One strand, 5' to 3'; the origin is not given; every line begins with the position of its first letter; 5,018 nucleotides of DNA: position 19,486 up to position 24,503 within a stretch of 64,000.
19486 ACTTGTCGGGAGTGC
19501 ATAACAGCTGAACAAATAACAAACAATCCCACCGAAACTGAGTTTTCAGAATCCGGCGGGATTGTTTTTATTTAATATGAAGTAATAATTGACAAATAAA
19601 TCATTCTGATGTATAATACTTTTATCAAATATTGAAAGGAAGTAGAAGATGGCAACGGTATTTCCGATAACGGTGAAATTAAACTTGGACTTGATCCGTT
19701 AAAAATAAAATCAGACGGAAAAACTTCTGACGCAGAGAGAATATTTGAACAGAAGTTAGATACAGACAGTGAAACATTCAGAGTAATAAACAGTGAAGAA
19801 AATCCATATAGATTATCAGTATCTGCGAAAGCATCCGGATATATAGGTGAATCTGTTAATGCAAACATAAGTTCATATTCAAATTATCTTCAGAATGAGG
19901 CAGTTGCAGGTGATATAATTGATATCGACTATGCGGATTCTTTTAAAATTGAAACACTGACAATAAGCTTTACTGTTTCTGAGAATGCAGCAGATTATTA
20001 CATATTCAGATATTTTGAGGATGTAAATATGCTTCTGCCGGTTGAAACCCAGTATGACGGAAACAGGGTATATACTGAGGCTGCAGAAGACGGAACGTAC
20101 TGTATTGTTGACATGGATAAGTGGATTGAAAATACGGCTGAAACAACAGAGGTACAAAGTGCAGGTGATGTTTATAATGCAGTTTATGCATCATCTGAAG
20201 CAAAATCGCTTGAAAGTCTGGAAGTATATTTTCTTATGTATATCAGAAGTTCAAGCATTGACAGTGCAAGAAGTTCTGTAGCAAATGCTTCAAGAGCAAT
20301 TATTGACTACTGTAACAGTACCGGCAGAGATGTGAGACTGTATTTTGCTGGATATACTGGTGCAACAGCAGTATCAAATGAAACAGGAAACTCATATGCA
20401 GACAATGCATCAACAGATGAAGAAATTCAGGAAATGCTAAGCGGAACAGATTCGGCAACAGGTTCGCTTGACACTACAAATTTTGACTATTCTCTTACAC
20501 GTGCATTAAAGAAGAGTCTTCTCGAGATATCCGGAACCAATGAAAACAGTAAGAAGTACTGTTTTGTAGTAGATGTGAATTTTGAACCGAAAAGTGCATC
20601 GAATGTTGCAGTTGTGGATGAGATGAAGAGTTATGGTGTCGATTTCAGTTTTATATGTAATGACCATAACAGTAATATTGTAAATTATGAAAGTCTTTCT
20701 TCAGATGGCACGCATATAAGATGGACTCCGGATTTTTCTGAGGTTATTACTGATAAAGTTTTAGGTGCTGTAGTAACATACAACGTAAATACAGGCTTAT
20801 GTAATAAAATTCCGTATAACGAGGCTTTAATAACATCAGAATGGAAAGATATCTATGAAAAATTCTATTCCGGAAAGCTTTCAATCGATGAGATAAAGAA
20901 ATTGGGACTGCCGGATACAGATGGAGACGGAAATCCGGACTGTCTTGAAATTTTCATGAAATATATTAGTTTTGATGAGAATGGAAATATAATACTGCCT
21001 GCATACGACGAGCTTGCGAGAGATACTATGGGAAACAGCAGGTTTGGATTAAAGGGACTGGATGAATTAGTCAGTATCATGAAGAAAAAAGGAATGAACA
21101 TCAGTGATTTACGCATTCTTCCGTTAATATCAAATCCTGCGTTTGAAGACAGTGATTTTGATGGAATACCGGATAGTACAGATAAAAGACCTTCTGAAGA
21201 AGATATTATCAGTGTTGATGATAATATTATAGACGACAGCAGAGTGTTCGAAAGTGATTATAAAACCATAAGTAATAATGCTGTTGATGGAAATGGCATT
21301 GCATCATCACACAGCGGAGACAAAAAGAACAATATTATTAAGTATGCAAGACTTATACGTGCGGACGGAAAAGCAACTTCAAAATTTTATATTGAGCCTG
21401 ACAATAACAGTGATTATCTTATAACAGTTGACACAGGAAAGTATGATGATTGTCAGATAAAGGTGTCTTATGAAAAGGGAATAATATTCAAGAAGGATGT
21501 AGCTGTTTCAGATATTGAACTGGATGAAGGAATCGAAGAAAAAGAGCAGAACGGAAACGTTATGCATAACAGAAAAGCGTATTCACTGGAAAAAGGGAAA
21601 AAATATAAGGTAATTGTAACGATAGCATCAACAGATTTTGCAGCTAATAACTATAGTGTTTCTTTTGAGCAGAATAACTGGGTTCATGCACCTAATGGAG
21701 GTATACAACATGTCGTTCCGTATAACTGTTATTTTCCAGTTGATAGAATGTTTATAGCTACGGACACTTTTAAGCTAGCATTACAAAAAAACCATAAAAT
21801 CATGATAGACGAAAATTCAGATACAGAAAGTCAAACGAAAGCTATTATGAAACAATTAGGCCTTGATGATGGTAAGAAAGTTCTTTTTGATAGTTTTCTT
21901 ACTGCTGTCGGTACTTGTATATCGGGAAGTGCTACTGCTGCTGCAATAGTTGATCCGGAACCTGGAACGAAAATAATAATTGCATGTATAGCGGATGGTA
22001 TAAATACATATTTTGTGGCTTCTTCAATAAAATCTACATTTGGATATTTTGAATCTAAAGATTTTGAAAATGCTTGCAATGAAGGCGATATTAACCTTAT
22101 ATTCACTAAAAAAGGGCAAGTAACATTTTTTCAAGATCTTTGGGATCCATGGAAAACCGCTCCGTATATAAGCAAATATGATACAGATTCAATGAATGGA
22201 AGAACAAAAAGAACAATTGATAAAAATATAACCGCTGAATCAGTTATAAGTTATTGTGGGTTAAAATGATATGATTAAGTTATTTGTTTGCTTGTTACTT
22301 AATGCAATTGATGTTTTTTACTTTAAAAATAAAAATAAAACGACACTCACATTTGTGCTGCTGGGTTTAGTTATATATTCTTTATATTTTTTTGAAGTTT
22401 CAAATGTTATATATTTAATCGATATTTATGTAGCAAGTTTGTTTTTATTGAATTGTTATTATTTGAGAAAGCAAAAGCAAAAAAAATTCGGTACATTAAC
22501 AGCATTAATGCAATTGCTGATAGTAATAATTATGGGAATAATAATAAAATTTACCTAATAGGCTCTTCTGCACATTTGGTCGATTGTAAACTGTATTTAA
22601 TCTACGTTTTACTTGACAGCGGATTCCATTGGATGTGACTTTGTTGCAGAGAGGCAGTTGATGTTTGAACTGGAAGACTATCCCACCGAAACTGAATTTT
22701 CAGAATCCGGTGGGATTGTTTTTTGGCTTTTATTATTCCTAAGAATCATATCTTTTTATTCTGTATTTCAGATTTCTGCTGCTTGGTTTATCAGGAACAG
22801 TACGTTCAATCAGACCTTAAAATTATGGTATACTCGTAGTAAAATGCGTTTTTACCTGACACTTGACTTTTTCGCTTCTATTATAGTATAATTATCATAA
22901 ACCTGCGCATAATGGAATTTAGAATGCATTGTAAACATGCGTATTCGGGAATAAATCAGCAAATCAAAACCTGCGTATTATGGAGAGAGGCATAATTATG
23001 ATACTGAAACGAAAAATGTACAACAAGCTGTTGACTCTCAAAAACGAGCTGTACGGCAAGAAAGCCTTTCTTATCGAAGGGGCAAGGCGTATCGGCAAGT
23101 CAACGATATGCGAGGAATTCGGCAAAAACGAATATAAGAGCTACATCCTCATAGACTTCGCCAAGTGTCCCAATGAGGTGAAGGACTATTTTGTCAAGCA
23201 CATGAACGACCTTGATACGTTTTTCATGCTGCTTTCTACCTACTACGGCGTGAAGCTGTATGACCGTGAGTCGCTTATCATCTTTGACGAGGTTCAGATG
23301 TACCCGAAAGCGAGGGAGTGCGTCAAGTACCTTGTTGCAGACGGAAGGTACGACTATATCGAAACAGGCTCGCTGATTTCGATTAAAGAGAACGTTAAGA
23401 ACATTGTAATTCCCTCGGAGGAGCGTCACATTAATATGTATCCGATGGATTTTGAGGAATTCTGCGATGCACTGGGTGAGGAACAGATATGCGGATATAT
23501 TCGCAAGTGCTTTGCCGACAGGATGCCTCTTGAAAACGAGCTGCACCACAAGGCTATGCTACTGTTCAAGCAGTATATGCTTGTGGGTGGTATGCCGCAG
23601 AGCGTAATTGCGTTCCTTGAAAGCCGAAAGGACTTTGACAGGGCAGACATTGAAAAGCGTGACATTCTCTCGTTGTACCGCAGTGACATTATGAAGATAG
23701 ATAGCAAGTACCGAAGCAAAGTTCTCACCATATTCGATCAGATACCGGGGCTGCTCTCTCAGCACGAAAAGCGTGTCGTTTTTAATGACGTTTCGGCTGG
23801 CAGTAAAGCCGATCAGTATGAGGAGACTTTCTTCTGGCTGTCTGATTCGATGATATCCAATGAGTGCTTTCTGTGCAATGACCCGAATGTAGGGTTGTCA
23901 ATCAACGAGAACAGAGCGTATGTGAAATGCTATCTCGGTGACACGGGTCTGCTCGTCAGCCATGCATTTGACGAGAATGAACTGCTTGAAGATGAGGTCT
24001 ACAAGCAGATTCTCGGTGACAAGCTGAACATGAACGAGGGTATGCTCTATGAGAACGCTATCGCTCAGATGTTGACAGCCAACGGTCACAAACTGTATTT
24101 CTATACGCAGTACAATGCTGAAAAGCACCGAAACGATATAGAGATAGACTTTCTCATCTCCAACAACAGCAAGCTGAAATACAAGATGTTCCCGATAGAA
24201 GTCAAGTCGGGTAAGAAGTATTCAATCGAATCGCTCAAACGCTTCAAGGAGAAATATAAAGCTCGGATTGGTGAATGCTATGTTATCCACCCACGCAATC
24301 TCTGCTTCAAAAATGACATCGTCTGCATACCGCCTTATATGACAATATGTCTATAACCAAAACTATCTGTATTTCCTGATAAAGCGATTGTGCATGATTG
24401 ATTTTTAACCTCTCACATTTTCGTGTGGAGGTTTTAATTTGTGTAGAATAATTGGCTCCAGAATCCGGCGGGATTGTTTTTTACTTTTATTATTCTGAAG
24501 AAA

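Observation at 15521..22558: Tandem toxin/immunity-like cassettes: identical ~690-aa N-terminus, unrelated ~200-aa C-termini, different downstream membrane-protein genes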

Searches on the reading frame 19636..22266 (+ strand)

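Call 8: search_protein_families(library=pfam, proteins=[window:19636-22266:+], max_evalue=0.1)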
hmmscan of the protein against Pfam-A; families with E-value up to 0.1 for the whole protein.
window:19636-22266:+ (877 aa): 2 families
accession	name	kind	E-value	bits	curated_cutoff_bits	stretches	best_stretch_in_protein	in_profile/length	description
PF21641.3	NarE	-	0.017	15.9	27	1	543-622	4-79/120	NarE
PF13707.11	RloB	-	0.025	15.2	31.5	0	143-218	58-132/195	RloB-like protein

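Call 62: search_protein_families(library=ncbifam, proteins=[window:19636-22266:+], max_evalue=0.01)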
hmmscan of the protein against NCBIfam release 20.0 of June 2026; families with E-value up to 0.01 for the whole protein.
window:19636-22266:+ (877 aa): 0 families

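Call 87: search_protein_families(library=padloc, proteins=[window:19636-22266:+], max_evalue=0.001)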
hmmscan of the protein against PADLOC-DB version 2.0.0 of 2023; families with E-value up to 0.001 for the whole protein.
window:19636-22266:+ (877 aa): 0 families

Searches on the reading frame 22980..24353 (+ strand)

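Call 8: search_protein_families(library=pfam, proteins=[window:22980-24353:+], max_evalue=0.1)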
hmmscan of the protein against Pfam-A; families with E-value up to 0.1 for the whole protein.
window:22980-24353:+ (458 aa): 3 families
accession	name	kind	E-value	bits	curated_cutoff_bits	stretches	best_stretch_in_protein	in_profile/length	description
PF13173.12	AAA_14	-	4.8e-22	78.8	27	1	27-162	2-129/129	AAA domain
PF13635.12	DUF4143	-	1e-17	64.8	28.1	1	236-411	3-160/160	Domain of unknown function (DUF4143)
PF15933.10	RnlB_antitoxin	-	0.012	16.3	27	0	42-74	18-50/94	Antitoxin to bacterial toxin RNase LS or RnlA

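Call 87: search_protein_families(library=padloc, proteins=[window:22980-24353:+], max_evalue=0.001)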
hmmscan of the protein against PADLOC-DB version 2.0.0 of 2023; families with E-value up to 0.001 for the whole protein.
window:22980-24353:+ (458 aa): 7 families
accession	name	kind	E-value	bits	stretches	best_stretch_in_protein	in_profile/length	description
PDLC04792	PDC-S01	-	2.1e-103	344.4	1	9-458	2-433/452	-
PDLC04786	PDC-S01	-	1.6e-95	318.5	1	7-457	1-431/439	-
PDLC04788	PDC-S01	-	1.6e-58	196.7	1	7-430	1-402/448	-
PDLC04787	PDC-S01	-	7.2e-19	65.9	1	7-432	6-380/412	-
PDLC04789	PDC-S01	-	1.1e-13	49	1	19-209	9-165/375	-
PDLC04790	PDC-S01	-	1.2e-10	38.8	2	8-132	11-116/422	-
PDLC04791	PDC-S01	-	8.6e-10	35.8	1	351-428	299-369/395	-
